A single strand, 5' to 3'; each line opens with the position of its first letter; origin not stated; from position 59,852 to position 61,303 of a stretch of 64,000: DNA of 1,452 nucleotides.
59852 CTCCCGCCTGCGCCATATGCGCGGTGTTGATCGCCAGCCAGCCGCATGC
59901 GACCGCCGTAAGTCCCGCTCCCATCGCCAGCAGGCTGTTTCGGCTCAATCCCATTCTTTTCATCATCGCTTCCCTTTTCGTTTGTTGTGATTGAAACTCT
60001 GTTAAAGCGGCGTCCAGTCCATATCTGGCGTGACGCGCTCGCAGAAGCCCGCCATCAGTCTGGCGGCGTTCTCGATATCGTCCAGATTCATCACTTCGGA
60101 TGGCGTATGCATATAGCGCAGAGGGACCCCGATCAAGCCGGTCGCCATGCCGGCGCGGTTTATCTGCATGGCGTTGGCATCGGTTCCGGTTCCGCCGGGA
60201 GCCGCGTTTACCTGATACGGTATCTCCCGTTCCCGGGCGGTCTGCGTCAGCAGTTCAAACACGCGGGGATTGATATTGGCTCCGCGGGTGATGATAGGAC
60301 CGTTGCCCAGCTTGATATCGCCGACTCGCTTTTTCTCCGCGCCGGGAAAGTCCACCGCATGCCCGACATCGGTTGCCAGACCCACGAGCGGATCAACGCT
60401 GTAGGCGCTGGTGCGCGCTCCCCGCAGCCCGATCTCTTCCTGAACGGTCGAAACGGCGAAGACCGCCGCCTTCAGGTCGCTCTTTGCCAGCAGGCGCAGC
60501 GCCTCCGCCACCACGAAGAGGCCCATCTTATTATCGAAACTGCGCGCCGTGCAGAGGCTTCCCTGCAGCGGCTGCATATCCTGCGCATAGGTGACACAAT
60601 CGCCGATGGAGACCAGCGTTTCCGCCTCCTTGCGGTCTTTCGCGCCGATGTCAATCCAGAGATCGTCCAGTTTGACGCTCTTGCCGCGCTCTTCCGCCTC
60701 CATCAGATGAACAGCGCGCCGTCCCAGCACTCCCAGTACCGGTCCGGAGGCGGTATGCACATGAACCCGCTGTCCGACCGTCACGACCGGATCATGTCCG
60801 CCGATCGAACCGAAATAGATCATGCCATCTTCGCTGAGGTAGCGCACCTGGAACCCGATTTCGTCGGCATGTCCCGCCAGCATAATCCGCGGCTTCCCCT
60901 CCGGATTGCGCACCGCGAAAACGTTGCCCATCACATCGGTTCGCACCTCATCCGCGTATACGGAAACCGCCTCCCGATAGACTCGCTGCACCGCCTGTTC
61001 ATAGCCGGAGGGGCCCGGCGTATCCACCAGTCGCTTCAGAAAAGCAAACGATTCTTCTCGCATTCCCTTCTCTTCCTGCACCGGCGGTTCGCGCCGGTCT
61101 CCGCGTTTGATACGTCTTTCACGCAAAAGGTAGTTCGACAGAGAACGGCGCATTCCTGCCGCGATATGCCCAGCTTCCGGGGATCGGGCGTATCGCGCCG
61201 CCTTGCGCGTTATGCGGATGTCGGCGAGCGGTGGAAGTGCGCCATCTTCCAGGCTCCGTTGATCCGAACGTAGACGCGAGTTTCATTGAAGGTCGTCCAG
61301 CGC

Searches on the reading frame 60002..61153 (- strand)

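Call 81: search_protein_families(library=pfam, proteins=[window:60002-61153:-], max_evalue=0.0001)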
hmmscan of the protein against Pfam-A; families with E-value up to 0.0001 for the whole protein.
window:60002-61153:- (383 aa): 2 families
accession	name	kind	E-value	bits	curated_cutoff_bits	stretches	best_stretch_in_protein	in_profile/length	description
PF05343.19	Peptidase_M42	-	9.8e-86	287.9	23.2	1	76-366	1-292/292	M42 glutamyl aminopeptidase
PF01546.33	Peptidase_M20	-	7.1e-10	39.6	24.6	1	205-372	33-205/206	Peptidase family M20/M25/M40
